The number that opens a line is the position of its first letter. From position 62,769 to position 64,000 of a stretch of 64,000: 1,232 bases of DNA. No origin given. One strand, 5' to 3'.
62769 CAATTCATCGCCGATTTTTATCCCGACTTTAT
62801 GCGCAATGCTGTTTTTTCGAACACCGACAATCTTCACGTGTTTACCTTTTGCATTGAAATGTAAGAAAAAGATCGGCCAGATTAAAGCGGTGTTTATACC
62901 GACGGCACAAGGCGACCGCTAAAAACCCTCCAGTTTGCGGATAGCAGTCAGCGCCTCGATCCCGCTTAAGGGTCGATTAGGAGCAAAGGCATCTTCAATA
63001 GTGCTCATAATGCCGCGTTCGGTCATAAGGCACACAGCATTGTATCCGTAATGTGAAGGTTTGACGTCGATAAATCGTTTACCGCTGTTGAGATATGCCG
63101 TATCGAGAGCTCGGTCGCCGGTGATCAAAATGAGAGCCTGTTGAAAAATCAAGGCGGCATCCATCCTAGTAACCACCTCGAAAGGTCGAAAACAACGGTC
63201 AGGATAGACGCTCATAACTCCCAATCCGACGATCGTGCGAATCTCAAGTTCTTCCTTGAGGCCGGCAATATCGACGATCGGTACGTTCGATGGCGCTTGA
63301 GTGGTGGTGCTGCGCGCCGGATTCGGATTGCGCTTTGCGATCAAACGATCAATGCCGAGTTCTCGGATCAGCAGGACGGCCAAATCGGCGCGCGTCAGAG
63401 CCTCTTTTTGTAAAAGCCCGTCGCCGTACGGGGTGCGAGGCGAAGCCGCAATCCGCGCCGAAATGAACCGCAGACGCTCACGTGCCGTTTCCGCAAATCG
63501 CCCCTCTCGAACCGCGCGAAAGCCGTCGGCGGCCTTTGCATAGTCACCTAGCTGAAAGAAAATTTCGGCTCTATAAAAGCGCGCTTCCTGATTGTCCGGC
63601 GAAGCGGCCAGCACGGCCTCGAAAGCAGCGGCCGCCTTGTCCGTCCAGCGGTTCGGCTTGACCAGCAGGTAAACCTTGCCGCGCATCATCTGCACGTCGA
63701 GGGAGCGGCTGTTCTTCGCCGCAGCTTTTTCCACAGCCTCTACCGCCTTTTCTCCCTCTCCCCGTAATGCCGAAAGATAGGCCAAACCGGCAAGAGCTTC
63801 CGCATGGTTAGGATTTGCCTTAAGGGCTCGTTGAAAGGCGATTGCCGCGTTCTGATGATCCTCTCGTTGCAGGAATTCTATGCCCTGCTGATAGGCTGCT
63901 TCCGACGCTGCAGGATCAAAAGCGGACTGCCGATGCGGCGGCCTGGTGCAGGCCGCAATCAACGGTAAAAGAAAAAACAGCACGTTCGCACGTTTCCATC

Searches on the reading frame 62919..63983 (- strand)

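Call 36: search_protein_families(library=pfam, proteins=[window:62919-63983:-], max_evalue=0.00001)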
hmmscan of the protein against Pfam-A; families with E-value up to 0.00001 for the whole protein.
window:62919-63983:- (354 aa): 10 families
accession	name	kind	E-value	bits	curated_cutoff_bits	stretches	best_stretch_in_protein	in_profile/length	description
PF13432.12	TPR_16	-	6.6e-17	62.1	32.7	2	115-159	14-59/65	Tetratricopeptide repeat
PF00395.25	SLH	-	2.5e-14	53.4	20.8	1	304-344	2-43/44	S-layer homology domain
PF14559.12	TPR_19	-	5.2e-14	52.8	25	2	115-157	8-50/68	Tetratricopeptide repeat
PF13431.12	TPR_17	-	6.2e-09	35.9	24.4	0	49-76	1-28/34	Tetratricopeptide repeat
PF23914.1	TPR_CcmH_CycH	-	1.1e-08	35.5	42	1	26-158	15-147/158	Cytochrome c-type biogenesis protein H TPR domain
PF07719.23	TPR_2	-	1.9e-08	34.3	27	0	28-60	2-34/34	Tetratricopeptide repeat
PF12895.13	ANAPC3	-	3.6e-08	34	27.2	0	115-154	6-45/82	Anaphase-promoting complex, cyclosome, subunit 3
PF13371.12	TPR_9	-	3.9e-08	33.6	35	0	38-101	6-69/73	Tetratricopeptide repeat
PF13428.12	TPR_14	-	1.6e-07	31.8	23.5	0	31-70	5-44/44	Tetratricopeptide repeat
PF00515.34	TPR_1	-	1.6e-06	28.1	27.8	0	28-60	2-34/34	Tetratricopeptide repeat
